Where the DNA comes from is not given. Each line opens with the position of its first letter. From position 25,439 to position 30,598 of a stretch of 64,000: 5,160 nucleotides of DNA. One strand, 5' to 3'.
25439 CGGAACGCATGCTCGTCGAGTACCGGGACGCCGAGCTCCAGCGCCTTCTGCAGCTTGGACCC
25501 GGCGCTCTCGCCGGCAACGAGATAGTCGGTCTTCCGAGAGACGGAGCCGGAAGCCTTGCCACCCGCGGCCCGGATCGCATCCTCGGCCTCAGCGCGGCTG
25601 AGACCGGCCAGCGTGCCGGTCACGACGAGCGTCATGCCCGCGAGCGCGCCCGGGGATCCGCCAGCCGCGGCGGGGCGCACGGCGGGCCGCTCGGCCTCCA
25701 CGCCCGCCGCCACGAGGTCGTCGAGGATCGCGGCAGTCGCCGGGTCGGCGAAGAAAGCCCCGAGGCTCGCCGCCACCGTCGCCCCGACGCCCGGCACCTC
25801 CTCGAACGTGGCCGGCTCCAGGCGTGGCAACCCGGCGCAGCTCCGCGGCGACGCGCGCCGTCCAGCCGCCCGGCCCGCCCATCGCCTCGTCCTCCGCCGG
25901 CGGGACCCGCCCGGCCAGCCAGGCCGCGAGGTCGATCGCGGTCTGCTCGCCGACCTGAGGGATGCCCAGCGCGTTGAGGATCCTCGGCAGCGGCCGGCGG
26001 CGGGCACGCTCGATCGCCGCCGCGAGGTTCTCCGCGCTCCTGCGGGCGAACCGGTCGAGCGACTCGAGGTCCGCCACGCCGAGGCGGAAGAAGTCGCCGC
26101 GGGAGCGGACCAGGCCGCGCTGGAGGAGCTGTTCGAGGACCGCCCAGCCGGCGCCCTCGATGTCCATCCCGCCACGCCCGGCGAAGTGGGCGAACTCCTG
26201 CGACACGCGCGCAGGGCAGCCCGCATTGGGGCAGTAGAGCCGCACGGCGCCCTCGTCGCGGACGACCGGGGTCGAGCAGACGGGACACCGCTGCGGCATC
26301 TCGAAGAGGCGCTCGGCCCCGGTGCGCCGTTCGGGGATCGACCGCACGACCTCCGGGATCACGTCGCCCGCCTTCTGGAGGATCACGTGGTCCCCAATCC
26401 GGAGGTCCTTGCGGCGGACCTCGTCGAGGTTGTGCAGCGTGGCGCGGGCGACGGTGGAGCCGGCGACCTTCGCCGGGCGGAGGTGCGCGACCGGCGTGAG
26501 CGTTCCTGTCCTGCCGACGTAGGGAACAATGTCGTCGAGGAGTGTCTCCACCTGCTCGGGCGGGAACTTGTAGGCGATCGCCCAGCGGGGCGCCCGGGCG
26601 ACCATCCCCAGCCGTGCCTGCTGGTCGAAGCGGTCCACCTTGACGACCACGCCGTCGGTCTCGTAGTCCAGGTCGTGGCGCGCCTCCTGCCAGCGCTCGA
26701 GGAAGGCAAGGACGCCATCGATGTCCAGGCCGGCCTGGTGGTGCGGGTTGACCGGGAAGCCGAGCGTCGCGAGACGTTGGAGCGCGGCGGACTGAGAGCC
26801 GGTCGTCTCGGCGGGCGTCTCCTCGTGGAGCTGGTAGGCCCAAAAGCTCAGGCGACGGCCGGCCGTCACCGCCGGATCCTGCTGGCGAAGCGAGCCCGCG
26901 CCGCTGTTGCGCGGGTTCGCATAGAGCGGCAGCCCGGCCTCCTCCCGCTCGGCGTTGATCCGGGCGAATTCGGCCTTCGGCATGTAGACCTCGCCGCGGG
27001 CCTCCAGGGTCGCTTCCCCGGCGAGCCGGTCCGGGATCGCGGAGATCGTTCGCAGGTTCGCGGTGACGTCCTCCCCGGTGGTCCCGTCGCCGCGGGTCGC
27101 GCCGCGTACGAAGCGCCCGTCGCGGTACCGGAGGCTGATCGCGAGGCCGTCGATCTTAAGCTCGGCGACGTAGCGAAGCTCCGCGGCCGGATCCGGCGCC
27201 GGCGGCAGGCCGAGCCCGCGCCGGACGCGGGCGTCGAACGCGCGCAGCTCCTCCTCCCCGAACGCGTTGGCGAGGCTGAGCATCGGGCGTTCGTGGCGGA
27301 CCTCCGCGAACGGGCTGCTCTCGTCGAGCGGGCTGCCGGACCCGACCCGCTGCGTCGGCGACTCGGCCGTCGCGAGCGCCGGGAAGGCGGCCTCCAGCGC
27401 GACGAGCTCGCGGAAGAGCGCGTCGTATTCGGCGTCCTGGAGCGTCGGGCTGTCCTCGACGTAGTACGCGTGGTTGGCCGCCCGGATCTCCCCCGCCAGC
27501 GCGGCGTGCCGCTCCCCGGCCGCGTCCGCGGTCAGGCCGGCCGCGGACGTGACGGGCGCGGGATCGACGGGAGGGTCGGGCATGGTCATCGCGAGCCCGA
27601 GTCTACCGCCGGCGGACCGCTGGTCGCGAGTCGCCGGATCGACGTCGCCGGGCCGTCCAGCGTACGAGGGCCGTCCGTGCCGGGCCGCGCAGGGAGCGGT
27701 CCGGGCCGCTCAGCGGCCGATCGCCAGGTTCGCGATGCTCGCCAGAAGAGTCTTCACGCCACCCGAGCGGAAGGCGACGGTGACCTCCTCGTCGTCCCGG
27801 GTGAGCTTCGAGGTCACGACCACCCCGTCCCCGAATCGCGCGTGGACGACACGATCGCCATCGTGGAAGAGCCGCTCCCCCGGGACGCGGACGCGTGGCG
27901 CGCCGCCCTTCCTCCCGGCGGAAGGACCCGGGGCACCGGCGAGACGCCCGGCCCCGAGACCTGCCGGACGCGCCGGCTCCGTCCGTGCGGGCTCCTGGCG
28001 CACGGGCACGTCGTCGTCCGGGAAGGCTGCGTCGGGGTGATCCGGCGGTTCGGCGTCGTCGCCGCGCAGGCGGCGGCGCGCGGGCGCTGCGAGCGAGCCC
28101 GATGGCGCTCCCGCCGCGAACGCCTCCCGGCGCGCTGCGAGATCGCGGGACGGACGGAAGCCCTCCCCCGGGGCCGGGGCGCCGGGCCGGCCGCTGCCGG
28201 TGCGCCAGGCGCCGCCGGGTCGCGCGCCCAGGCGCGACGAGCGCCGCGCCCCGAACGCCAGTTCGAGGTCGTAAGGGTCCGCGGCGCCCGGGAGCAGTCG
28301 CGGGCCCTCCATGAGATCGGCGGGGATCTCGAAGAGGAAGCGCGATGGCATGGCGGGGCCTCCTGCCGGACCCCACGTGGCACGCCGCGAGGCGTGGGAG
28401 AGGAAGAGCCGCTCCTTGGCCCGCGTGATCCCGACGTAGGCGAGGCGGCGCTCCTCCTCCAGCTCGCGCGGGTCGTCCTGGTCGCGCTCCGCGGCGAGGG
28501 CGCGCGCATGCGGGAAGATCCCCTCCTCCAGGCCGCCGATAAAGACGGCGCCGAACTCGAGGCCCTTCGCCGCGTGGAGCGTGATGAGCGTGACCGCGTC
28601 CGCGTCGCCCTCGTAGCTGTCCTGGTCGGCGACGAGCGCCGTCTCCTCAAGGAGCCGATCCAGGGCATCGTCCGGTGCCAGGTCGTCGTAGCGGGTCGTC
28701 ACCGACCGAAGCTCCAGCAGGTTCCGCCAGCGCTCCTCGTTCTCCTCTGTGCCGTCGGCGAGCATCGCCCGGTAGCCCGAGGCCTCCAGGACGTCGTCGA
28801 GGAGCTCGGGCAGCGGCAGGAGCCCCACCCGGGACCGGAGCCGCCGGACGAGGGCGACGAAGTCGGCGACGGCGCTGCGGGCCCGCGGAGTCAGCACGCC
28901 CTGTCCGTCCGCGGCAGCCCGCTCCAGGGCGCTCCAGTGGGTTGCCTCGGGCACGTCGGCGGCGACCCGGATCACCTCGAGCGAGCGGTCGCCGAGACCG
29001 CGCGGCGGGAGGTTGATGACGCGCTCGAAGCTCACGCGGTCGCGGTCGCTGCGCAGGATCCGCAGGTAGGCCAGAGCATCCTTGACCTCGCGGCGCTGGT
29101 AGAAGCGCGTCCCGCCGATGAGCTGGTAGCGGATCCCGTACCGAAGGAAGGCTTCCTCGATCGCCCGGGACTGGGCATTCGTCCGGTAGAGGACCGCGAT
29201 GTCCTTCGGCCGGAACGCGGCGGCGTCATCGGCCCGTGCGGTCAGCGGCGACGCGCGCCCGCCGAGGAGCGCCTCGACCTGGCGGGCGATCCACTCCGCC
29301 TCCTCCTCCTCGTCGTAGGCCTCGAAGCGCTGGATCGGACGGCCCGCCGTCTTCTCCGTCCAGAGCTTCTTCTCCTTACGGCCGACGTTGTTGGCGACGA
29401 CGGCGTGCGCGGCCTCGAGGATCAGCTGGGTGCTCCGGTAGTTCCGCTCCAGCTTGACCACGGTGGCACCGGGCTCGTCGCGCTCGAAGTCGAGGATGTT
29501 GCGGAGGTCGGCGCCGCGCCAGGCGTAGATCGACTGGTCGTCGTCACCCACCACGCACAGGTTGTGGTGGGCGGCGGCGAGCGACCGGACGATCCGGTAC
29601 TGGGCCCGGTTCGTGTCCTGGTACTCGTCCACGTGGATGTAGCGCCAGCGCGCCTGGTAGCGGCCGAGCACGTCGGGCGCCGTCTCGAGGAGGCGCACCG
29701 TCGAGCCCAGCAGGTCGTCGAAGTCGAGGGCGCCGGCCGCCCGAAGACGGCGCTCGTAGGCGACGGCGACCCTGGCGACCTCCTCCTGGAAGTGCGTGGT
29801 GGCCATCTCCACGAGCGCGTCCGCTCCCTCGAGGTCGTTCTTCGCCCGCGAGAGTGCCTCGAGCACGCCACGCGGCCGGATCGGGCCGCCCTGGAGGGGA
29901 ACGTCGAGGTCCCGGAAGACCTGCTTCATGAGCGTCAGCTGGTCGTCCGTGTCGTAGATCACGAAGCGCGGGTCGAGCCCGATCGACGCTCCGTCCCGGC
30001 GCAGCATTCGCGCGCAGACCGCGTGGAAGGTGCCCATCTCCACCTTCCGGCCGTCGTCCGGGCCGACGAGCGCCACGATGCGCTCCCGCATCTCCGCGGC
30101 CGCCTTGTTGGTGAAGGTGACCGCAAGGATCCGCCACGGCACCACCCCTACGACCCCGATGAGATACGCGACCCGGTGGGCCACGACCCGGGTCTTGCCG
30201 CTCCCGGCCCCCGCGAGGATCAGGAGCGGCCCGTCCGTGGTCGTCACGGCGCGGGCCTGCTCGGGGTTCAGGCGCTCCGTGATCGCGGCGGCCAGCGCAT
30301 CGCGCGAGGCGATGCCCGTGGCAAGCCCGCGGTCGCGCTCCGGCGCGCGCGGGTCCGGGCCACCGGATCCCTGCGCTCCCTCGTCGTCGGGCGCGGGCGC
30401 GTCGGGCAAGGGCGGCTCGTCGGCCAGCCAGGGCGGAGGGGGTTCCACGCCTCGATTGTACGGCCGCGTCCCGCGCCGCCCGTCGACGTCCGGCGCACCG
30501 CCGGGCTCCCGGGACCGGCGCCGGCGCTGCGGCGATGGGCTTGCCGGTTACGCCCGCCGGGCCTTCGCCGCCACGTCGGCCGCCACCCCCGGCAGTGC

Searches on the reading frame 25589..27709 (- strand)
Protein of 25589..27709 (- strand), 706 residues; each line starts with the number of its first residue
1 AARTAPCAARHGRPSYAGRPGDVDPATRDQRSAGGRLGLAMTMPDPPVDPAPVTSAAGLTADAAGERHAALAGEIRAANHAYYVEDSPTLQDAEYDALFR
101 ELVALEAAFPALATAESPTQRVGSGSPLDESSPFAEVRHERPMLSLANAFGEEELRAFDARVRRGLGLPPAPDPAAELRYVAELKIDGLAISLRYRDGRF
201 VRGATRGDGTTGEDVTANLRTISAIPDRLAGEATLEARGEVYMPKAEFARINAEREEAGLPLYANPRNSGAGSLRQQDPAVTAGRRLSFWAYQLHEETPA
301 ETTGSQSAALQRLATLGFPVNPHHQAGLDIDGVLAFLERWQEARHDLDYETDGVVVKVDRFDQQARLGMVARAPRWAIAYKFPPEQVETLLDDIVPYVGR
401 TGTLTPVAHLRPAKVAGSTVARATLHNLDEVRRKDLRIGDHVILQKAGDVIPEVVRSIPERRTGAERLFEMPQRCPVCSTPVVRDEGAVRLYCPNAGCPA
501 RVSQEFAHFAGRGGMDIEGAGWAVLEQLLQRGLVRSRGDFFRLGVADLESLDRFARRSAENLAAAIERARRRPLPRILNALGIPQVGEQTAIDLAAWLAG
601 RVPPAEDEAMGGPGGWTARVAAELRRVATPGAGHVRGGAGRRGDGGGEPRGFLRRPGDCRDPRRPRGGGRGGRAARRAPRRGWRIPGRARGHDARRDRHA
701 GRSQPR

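Call 8: search_protein_families(library=pfam, proteins=[window:25589-27709:-], max_evalue=0.01)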
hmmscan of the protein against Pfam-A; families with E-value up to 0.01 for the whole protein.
window:25589-27709:- (706 aa): 5 families
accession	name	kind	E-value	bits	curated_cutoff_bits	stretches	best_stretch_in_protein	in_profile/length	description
PF01653.23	DNA_ligase_aden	-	3.7e-91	305.6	27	1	132-385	2-253/253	NAD-dependent DNA ligase adenylation domain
PF03120.22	DNA_ligase_OB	-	2.9e-31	107.6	32.9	1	388-465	1-78/79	NAD-dependent DNA ligase OB-fold domain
PF03119.21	DNA_ligase_ZBD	-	2.9e-09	37.1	25.8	1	474-500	1-27/27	NAD-dependent DNA ligase C4 zinc finger domain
PF22745.1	Nlig-Ia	-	2e-06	28.8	27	1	74-113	12-51/92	DNA ligase-like, N-terminal NAD+-binding domain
PF12826.13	HHH_2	-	0.0068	17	27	0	576-596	1-21/64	Helix-hairpin-helix motif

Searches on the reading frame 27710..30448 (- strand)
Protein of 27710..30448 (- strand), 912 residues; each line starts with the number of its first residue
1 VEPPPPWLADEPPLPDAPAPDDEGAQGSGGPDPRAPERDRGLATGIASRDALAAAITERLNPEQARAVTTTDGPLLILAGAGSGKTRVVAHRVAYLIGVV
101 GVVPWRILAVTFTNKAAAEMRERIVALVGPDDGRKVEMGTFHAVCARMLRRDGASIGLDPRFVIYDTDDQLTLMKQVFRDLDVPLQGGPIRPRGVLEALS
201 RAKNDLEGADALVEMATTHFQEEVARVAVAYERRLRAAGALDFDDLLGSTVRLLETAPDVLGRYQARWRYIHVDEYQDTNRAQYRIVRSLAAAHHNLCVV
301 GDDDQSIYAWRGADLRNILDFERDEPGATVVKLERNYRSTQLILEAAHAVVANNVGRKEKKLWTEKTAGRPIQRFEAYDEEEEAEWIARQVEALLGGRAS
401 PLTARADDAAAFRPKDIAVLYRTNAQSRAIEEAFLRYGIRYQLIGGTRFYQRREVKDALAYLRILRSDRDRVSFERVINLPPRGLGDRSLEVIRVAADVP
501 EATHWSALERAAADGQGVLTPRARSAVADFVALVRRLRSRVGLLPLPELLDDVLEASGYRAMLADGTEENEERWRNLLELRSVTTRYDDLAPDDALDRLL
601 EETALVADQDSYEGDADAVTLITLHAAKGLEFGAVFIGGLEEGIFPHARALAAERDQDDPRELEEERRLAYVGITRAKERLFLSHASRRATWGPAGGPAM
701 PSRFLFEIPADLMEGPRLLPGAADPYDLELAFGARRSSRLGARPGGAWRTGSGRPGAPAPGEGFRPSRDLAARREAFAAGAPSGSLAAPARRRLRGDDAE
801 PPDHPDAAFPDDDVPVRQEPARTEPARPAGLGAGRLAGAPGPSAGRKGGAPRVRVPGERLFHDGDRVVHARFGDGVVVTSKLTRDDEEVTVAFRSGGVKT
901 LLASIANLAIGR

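Call 8: search_protein_families(library=pfam, proteins=[window:27710-30448:-], max_evalue=0.01)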
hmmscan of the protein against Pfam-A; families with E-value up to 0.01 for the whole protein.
window:27710-30448:- (912 aa): 6 families
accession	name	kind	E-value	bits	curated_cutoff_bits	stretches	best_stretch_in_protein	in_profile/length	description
PF00580.27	UvrD-helicase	-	2.4e-87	293.5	23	1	60-324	1-269/271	UvrD/REP helicase N-terminal domain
PF13361.12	UvrD_C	-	4.5e-71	240.5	25.6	2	331-493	1-150/350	UvrD-like helicase C-terminal domain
PF13245.12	AAA_19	-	5.5e-22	78.8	25.1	1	64-309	1-132/134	AAA domain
PF21196.3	PcrA_UvrD_tudor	-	3.4e-10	40.1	23.9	1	864-906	2-44/48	PcrA/UvrD tudor domain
PF13538.12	UvrD_C_2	-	1.3e-08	35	27.4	1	656-683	24-51/52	UvrD-like helicase C-terminal domain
PF13604.12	AAA_30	-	1.3e-06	28.8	27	0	60-124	2-66/191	AAA domain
